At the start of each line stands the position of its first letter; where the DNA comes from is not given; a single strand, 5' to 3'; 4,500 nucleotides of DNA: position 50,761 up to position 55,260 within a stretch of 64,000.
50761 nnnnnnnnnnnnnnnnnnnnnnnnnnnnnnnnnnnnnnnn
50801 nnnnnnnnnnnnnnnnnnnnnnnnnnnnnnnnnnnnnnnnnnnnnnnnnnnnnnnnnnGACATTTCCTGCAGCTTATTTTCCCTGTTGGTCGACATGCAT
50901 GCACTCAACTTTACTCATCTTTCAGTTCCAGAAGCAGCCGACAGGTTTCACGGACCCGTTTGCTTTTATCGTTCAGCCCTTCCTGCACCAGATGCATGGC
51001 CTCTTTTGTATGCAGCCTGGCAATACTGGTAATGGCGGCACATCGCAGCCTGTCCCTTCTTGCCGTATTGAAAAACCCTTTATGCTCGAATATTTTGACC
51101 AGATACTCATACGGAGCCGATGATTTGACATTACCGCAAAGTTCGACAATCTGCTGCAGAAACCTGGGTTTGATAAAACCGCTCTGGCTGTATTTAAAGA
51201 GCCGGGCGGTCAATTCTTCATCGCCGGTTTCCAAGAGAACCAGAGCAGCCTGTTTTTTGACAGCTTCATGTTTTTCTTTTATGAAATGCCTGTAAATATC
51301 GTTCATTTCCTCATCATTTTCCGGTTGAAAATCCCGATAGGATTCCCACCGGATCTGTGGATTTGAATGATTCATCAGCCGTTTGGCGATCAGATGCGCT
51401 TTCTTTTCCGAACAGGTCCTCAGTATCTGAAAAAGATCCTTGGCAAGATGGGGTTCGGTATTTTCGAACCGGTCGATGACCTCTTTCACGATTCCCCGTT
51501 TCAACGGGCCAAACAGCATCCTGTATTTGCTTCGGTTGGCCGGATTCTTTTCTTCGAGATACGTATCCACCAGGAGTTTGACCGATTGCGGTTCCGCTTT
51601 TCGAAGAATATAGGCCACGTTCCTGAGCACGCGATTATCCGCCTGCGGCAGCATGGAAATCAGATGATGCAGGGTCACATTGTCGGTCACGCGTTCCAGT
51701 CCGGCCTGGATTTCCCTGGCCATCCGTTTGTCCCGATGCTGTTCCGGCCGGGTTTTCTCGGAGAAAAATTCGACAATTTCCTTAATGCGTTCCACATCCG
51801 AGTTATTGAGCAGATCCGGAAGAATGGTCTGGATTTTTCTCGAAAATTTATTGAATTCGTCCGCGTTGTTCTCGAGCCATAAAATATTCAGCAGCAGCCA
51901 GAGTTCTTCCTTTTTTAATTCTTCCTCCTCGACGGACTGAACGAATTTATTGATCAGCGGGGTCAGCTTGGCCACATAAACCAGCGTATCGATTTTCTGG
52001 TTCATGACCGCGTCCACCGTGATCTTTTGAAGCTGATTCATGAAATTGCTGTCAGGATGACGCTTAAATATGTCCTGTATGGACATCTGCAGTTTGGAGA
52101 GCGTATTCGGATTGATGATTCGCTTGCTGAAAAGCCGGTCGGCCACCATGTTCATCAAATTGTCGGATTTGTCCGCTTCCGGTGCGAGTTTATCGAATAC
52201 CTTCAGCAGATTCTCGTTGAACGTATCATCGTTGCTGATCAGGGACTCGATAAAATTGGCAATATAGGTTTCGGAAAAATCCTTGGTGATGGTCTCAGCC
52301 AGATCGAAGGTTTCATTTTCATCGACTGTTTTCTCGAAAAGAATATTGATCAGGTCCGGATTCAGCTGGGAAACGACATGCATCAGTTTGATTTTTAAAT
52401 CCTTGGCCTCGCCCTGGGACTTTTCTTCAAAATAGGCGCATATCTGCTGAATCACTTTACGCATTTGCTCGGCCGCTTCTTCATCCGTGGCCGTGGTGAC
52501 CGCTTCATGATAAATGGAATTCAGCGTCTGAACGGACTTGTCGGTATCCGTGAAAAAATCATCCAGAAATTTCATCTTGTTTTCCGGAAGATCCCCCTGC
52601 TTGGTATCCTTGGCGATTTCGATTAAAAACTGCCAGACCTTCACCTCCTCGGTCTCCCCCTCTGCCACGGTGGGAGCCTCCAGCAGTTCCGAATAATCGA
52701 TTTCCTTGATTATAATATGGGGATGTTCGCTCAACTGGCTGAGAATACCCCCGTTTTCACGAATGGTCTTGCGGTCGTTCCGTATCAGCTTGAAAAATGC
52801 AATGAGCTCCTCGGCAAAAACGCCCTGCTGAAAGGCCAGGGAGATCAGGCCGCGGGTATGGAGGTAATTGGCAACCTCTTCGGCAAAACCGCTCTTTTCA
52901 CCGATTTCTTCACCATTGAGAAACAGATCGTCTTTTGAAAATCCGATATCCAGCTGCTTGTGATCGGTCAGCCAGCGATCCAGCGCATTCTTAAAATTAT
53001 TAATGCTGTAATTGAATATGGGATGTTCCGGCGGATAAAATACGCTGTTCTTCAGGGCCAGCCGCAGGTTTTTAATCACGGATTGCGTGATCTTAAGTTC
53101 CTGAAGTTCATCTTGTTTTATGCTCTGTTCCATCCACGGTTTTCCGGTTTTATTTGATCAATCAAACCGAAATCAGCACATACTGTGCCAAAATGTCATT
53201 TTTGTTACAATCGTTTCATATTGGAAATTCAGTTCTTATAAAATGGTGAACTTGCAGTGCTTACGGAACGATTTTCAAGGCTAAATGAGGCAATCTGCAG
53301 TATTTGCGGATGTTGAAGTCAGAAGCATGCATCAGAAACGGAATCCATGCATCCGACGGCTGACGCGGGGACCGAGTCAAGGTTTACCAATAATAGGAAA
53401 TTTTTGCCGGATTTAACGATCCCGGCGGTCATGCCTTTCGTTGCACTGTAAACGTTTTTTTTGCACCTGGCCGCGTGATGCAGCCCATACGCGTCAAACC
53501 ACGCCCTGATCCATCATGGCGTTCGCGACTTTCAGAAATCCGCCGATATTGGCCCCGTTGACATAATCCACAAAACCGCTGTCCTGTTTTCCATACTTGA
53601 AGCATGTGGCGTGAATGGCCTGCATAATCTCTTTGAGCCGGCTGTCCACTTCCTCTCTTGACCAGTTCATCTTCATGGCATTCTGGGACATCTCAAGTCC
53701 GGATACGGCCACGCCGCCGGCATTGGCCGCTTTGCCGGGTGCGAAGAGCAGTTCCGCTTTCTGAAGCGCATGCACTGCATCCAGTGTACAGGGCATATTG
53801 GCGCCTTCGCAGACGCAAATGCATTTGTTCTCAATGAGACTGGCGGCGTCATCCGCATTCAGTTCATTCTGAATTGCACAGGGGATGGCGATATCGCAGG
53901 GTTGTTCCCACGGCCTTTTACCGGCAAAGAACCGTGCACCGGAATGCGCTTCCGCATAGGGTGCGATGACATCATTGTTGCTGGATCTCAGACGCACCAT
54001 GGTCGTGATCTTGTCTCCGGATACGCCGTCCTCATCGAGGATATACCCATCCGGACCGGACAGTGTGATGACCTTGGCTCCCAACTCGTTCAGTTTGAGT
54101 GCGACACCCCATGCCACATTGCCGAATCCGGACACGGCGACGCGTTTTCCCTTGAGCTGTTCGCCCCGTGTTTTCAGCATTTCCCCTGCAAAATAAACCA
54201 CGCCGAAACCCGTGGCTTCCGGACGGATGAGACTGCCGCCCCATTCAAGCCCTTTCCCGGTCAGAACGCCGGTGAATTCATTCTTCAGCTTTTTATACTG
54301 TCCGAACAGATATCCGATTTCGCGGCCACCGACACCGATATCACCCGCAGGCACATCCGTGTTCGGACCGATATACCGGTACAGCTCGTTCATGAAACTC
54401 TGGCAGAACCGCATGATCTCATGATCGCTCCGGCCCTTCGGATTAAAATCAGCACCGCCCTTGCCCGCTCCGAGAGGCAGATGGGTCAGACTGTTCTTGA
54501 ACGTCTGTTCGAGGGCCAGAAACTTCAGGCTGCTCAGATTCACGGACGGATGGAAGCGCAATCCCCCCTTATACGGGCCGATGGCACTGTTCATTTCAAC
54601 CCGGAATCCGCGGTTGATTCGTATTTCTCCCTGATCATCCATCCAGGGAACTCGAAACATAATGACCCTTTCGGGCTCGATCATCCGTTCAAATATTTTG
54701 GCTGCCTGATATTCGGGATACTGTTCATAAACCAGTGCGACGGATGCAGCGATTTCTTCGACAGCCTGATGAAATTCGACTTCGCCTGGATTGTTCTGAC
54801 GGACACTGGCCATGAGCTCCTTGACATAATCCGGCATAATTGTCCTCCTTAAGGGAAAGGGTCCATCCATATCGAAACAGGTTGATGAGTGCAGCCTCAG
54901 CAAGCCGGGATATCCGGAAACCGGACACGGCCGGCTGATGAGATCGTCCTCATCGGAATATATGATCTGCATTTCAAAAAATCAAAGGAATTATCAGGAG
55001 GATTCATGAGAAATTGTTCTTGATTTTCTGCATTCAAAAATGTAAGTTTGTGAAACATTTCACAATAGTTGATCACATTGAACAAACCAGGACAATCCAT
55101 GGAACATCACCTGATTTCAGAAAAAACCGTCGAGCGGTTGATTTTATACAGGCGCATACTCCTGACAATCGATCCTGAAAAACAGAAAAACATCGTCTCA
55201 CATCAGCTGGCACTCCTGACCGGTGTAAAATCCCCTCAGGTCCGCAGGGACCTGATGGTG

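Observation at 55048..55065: Perfect Rex operator between divergent gdhA and rex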

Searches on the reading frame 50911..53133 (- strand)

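Call 8: search_protein_families(library=pfam, proteins=[window:50911-53133:-])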
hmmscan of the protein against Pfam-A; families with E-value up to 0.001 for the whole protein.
window:50911-53133:- (740 aa): 1 family
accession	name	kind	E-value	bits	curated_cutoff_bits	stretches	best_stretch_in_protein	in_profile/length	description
PF13646.12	HEAT_2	-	5.3e-09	36.7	27.7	0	694-730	14-50/88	HEAT repeats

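Call 9: search_protein_families(library=ncbifam, proteins=[window:50911-53133:-])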
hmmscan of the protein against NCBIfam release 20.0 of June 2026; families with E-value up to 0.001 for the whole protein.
window:50911-53133:- (740 aa): 0 families

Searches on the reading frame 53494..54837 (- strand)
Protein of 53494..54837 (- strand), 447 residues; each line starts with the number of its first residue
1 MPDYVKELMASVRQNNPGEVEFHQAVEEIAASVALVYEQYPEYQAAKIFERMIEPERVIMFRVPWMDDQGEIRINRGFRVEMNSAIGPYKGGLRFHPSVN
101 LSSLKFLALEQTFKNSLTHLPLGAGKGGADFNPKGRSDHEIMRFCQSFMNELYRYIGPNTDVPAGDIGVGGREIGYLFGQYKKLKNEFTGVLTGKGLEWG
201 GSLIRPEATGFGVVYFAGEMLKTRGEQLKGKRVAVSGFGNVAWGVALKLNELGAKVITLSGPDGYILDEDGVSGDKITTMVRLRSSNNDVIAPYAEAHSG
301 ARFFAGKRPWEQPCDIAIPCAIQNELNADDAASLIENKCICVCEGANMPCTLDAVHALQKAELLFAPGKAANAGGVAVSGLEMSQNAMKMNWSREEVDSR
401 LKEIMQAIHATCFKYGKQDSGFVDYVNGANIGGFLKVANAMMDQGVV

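Call 8: search_protein_families(library=pfam, proteins=[window:53494-54837:-])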
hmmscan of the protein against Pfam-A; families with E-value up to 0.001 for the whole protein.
window:53494-54837:- (447 aa): 2 families
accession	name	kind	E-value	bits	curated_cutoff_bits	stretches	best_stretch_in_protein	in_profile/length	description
PF00208.27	ELFV_dehydrog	-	2.1e-86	290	23.4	1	200-445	1-241/241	Glutamate/Leucine/Phenylalanine/Valine dehydrogenase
PF02812.23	ELFV_dehydrog_N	-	8e-52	174.8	25.3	1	55-183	1-129/129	Glu/Leu/Phe/Val dehydrogenase, dimerisation domain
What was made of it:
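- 53494..54837 (-): gdhA, hexameric glutamate dehydrogenase, 447 aa (NCBI MBN1782137.1). Pfam finds ELFV_dehydrog_N plus ELFV_dehydrog (call 8).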

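Call 9: search_protein_families(library=ncbifam, proteins=[window:53494-54837:-])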
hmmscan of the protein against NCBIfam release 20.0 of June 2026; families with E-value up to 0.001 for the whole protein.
window:53494-54837:- (447 aa): 6 families
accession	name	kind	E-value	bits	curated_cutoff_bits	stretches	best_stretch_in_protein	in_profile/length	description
NF010633.0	PRK14030.1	subfamily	2.1e-225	748.9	743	1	5-447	3-445/445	glutamate dehydrogenase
NF006929.0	PRK09414.1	equivalog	2.3e-212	705.8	536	1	3-447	5-445/445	NADP-specific glutamate dehydrogenase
NF010634.0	PRK14031.1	equivalog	9.2e-194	644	822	1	8-447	6-444/444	NADP-specific glutamate dehydrogenase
NF040817.1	GdhA_Arch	equivalog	2.4e-67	227.9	750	1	47-447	26-417/419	glutamate dehydrogenase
NF041398.1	GluDhGdhB_Halo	equivalog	1.4e-66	225.1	620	1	47-445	23-407/410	glutamate dehydrogenase GdhB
NF035922.1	Trp_DH_ScyB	equivalog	2.4e-07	30.1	600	1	86-384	35-295/346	tryptophan dehydrogenase ScyB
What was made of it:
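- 53494..54837 (-): NCBIfam NF010633 scores 748.9 bits and NF006929 scores 705.8 bits (call 9).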

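Call 27: find_related_loci(query=window:53494-54837:-, collection=metagenome_contigs, flank=2500)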
Query window:53494-54837:- (447 aa) in metagenome_contigs; peptide patterns used: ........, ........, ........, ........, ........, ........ (x = any residue, [..] = any of these).
600 stretches matched a pattern (row limit reached: there are more); 532 encode a relative of the query (tblastn E <= 1e-3); the best 80 are kept; 80 distinct loci.
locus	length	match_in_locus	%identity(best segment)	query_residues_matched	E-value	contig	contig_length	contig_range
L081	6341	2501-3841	82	1-447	0e+0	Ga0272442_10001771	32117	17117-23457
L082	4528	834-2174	69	1-447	0e+0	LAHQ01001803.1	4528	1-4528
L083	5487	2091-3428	70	1-447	0e+0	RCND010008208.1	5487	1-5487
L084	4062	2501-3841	67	1-447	0e+0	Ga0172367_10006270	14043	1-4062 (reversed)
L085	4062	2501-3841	67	1-447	0e+0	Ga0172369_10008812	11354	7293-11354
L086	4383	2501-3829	70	5-447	0e+0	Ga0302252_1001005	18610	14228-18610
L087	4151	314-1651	68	1-447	0e+0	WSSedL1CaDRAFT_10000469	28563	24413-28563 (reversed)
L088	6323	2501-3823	70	7-447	0e+0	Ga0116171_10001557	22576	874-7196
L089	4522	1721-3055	68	1-447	0e+0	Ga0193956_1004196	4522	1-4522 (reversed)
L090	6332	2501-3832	69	3-447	0e+0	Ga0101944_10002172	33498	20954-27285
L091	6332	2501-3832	69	3-447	0e+0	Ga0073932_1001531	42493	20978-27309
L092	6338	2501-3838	68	1-447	0e+0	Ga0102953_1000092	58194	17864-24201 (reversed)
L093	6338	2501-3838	67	1-447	0e+0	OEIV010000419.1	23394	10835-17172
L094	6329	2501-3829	69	5-447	0e+0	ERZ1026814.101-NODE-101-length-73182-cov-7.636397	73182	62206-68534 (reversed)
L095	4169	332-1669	69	1-447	0e+0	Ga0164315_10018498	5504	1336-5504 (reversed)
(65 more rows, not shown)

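Call 36: search_solved_structures(query=window:53494-54837:-, max_evalue=1e-100, show_alignments=1)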
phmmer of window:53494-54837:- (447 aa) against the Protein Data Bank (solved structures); distinct sequences matched with E-value up to 1e-100: 17.
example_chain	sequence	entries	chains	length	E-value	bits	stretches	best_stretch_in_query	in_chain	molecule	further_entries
3r3j_A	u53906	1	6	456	2e-160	538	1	4-445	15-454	Glutamate dehydrogenase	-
4fcc_A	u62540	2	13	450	8.2e-160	536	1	8-447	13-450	Glutamate dehydrogenase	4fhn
3sbo_A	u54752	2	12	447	1.5e-159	535.1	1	8-447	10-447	NADP-specific glutamate dehydrogenase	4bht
5ijz_A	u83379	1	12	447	1.1e-156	525.7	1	13-447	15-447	NADP-specific glutamate dehydrogenase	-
5gud_A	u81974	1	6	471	1.4e-156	525.4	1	13-447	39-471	Glutamate dehydrogenase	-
1bgv_A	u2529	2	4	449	8.8e-155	519.4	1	4-446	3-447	GLUTAMATE DEHYDROGENASE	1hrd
2yfh_A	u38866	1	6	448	1.2e-154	519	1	2-446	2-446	GLUTAMATE DEHYDROGENASE, NAD-SPECIFIC GLUTAMATE DEHYDROGENASE, GLUTAMATE DEHYDROGENASE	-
1k89_A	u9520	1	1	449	1.5e-153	515.4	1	4-446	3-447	GLUTAMATE DEHYDROGENASE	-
1aup_A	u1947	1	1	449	5.4e-153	513.5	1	4-446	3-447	NAD-SPECIFIC GLUTAMATE DEHYDROGENASE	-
2bma_A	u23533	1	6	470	8.2e-148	496.5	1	11-445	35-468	GLUTAMATE DEHYDROGENASE (NADP+)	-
9yis_A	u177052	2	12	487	6.1e-144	483.7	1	5-447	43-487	Glutamate dehydrogenase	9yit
7f77_A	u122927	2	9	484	5e-143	480.7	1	17-446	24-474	Glutamate dehydrogenase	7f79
8z29_A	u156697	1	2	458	5.6e-137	460.7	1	15-445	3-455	Glutamate dehydrogenase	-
5xvi_A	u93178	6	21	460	3.5e-136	458.1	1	15-445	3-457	Glutamate dehydrogenase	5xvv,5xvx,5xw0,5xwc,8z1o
7ecr_A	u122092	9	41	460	9e-136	456.8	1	15-445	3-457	Glutamate dehydrogenase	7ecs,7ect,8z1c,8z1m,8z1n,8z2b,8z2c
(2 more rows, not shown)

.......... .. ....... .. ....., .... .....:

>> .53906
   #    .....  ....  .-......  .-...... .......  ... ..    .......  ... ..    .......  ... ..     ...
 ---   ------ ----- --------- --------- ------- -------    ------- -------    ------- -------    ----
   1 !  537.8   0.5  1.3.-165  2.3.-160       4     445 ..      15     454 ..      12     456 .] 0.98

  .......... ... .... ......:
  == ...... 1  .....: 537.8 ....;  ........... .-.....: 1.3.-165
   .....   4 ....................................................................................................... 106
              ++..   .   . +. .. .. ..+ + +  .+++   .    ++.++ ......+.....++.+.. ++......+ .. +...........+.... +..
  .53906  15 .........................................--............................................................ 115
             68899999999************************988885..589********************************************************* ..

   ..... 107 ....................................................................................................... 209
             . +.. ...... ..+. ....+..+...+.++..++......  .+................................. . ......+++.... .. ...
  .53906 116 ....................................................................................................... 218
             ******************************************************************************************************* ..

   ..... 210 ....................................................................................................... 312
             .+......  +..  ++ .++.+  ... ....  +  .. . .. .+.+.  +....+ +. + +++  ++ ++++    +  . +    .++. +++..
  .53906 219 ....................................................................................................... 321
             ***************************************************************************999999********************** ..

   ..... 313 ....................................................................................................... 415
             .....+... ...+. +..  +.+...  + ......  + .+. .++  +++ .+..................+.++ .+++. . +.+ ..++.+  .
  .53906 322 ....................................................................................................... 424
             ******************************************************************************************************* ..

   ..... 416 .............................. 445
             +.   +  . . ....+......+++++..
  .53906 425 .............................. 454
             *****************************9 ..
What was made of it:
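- Closest known: Clostridium symbiosum NAD+-specific glutamate dehydrogenase. Different: Over the whole protein it is equally close to NADP-type enzymes: 535-538 bits against 519 bits (call 36).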

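Call 38: list_cluster_members(proteins=[P0001, window:53494-54837:-, window:55920-57977:+])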
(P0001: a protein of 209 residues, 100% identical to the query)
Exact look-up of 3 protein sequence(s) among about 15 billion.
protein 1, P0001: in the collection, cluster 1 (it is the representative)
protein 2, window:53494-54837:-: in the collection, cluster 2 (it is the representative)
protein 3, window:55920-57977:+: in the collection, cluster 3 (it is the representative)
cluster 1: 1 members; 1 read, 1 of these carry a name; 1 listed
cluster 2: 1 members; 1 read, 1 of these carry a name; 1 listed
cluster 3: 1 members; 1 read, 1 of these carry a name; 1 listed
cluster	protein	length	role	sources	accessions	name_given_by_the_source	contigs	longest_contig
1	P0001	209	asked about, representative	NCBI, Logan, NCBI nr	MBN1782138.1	redox-sensing transcriptional repressor Rex [bacterium]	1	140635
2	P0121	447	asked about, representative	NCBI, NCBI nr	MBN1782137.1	NADP-specific glutamate dehydrogenase [bacterium]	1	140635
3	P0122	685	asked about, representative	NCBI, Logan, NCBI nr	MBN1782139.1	TonB-dependent receptor [bacterium]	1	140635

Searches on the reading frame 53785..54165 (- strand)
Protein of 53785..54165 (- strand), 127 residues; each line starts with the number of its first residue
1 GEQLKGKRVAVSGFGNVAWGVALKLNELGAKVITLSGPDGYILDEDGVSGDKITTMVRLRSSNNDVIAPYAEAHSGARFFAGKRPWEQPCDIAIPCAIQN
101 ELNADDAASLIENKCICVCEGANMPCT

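Call 67: search_solved_structures(query=window:53785-54165:-, max_evalue=1e-10, show_alignments=3)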
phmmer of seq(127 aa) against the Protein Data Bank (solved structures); distinct sequences matched with E-value up to 1e-10: 18.
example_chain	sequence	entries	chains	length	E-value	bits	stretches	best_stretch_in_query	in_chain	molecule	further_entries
1bgv_A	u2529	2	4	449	1.1e-33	119.8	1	3-127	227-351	GLUTAMATE DEHYDROGENASE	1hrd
1k89_A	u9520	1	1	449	1.1e-33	119.8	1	3-127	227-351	GLUTAMATE DEHYDROGENASE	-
1aup_A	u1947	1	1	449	1.2e-33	119.7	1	3-127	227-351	NAD-SPECIFIC GLUTAMATE DEHYDROGENASE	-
3r3j_A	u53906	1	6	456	2.2e-27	99.4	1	2-126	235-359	Glutamate dehydrogenase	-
4fcc_A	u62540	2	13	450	3.1e-27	99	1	4-127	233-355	Glutamate dehydrogenase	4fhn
2yfh_A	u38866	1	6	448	7.6e-27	97.7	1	4-127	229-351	GLUTAMATE DEHYDROGENASE, NAD-SPECIFIC GLUTAMATE DEHYDROGENASE, GLUTAMATE DEHYDROGENASE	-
3sbo_A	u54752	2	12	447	8e-27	97.6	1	4-127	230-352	NADP-specific glutamate dehydrogenase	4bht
2bma_A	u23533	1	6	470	9.4e-24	87.7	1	8-127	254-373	GLUTAMATE DEHYDROGENASE (NADP+)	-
9yis_A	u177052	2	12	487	2.1e-23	86.5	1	1-127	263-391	Glutamate dehydrogenase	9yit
5ijz_A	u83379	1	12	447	1.3e-22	84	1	1-127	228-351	NADP-specific glutamate dehydrogenase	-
5gud_A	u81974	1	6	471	1.5e-22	83.8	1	1-127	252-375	Glutamate dehydrogenase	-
7f77_A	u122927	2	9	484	5.5e-21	78.7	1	2-126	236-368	Glutamate dehydrogenase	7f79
5xvi_A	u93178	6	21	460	7.5e-19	71.8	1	2-127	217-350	Glutamate dehydrogenase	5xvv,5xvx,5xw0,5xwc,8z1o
9kl6_A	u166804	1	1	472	1.1e-18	71.2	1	2-125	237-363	NADP-specific glutamate dehydrogenase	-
8z29_A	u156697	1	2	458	2e-18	70.5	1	2-127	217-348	Glutamate dehydrogenase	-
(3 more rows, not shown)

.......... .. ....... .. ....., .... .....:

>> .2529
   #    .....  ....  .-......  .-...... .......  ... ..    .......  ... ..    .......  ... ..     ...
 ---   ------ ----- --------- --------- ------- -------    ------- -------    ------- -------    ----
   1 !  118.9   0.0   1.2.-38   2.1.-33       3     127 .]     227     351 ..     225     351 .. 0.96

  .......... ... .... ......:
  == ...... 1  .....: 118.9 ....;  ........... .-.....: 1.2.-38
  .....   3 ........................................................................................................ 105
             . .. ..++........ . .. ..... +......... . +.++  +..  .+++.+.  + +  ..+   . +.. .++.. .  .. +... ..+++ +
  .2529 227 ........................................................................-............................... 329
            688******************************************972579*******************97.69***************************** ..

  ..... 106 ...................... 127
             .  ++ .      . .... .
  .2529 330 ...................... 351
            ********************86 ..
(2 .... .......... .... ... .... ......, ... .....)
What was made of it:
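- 53494..54837 (-): The coenzyme-domain segment is closest to NAD-specific C. symbiosum GDH: 119.8 bits against 97-99 bits for NADP types (call 67).
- On NADP-specific glutamate dehydrogenase: The window has F and P, in GFGNVA and SGPDG (call 67).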

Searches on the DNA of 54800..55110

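Call 35: search_rna_families(source=window, start=54800, end=55110, threshold=evalue, max_evalue=10, show_alignments=2)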
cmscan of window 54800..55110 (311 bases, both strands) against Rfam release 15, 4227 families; matches with E-value up to 10: 7.
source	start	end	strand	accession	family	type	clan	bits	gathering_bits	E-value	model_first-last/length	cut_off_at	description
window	55029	55066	-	RF02067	STnc310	Gene; sRNA;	-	19.2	40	0.27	1-61/61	no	Salmonella enterica sRNA STnc310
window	54948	55040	-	RF00328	snoZ161_228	Gene; snRNA; snoRNA; CD-box;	CL00056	17.3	45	1.4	1-93/93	no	Small nucleolar RNA Z161/Z228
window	54989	55085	-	RF00335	snoZ13_snr52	Gene; snRNA; snoRNA; CD-box;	-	16.2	47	3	1-101/101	no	Small nucleolar RNA Z13/snr52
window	54897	54982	-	RF02506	Atu_Ti1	Gene; sRNA;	-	14.4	55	7.3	1-92/92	no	Rhizobiales sRNA Atu_Ti1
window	54878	54936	+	RF01309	sR60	Gene; snRNA; snoRNA; CD-box;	CL00132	14.3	50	0.93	1-55/55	no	Small nucleolar RNA sR60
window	54838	54949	-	RF00156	SNORA70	Gene; snRNA; snoRNA; HACA-box;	-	12.8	40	3.9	1-135/135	no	Small nucleolar RNA SNORA70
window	54933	54967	+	RF01129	sR44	Gene; snRNA; snoRNA; CD-box;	-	10.7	45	3.3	1-55/55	no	Small nucleolar RNA sR44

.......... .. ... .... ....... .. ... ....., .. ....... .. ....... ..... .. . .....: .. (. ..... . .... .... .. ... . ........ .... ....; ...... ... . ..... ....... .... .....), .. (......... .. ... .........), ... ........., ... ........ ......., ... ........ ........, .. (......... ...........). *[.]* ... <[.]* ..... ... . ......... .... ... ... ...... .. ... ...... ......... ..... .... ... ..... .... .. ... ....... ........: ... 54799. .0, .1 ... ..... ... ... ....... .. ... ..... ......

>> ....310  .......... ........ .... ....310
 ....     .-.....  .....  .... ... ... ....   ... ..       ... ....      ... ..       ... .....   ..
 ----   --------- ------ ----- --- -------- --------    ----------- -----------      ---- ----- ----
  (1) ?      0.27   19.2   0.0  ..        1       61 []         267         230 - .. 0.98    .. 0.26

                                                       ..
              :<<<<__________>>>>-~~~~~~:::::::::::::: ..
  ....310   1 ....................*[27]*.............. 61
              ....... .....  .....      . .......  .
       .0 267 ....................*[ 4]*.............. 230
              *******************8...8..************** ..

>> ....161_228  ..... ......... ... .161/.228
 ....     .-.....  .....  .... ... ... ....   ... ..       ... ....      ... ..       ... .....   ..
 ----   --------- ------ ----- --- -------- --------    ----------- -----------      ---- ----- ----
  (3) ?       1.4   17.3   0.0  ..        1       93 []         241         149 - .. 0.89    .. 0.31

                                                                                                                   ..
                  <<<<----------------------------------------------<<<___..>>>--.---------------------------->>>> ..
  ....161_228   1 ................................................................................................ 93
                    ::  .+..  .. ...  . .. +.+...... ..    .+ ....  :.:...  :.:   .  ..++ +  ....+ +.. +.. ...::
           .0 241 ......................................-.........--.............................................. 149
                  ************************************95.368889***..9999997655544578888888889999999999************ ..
